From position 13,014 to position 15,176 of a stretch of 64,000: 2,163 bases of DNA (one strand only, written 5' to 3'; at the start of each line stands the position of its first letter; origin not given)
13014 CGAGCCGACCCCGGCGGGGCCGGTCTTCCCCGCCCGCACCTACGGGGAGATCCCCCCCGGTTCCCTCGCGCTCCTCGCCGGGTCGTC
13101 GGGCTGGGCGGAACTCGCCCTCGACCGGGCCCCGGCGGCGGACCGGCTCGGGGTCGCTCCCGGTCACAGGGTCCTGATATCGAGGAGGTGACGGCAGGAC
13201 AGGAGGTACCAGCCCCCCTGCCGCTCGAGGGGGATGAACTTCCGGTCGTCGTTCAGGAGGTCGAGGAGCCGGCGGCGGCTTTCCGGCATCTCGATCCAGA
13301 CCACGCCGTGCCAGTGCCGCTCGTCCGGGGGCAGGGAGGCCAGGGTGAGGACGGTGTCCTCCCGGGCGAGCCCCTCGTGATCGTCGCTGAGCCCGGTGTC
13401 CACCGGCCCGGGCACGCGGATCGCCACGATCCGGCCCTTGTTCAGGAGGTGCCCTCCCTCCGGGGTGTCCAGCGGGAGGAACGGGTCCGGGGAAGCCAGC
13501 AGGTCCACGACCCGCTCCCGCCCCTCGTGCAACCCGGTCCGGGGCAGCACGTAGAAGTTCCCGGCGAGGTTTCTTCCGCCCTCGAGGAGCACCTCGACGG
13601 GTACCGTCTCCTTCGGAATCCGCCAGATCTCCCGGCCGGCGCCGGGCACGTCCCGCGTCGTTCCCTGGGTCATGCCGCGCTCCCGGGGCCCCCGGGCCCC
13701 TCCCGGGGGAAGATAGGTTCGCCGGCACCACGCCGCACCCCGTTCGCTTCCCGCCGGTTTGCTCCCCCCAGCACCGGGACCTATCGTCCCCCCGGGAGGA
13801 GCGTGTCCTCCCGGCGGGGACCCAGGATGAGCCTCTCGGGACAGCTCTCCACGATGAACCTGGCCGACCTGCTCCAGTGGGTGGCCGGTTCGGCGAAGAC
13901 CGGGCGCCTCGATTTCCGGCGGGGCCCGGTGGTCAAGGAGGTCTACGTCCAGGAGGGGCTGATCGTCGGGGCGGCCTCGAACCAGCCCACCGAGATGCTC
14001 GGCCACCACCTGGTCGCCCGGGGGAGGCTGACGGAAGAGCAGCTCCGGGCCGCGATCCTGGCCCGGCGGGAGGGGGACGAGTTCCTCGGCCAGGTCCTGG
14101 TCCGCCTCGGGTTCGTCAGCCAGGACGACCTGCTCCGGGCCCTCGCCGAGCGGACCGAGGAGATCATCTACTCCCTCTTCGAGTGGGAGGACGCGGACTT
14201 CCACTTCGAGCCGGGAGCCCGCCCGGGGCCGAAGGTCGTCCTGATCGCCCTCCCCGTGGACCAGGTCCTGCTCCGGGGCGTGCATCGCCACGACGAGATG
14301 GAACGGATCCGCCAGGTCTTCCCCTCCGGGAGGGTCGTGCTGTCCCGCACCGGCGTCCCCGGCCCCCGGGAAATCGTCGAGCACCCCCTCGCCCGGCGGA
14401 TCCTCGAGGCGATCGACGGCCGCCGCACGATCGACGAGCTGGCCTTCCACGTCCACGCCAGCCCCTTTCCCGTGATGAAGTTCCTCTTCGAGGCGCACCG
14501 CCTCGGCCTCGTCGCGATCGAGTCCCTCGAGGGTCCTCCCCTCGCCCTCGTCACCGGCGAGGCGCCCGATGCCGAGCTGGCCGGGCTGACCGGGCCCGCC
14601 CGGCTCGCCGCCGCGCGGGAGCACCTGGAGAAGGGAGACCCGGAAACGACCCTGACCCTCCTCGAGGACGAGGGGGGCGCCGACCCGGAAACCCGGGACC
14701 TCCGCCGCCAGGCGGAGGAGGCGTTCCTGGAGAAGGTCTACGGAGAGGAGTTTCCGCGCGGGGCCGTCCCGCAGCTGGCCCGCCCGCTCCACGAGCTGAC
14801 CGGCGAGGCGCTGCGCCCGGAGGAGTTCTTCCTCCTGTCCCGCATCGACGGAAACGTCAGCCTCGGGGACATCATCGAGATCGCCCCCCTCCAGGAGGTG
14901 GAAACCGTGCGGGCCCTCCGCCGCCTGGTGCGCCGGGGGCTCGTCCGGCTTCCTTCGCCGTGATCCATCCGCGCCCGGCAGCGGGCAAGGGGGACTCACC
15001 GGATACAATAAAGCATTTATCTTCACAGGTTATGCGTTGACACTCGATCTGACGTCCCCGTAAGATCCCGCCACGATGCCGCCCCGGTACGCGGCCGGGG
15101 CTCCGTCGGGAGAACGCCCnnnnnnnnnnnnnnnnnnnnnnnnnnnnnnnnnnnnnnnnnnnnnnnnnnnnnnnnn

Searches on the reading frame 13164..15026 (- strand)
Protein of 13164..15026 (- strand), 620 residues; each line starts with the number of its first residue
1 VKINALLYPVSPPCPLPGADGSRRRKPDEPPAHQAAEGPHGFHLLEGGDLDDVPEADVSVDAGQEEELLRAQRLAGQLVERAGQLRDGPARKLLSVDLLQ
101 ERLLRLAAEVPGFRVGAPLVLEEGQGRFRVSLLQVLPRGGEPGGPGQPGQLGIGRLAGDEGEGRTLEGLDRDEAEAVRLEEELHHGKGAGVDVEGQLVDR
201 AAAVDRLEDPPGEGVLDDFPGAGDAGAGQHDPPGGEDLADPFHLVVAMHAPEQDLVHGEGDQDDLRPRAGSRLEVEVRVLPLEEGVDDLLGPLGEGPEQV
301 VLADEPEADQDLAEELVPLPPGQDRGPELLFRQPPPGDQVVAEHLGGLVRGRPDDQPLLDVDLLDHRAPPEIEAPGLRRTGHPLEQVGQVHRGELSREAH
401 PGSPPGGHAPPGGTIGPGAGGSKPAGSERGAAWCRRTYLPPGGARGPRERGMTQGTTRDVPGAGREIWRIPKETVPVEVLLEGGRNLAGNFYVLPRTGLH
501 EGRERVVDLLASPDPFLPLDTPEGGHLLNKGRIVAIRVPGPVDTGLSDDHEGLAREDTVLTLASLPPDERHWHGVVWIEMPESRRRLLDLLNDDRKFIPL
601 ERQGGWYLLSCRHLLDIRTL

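Call 9: search_protein_families(library=pfam, proteins=[window:13164-15026:-], max_evalue=0.01)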
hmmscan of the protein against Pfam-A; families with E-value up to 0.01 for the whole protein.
window:13164-15026:- (620 aa): 1 family
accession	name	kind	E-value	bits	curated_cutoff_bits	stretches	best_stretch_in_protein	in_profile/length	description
PF20660.2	DUF6812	-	1.1e-07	32.2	27.1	0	582-601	10-28/53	Family of unknown function (DUF6812)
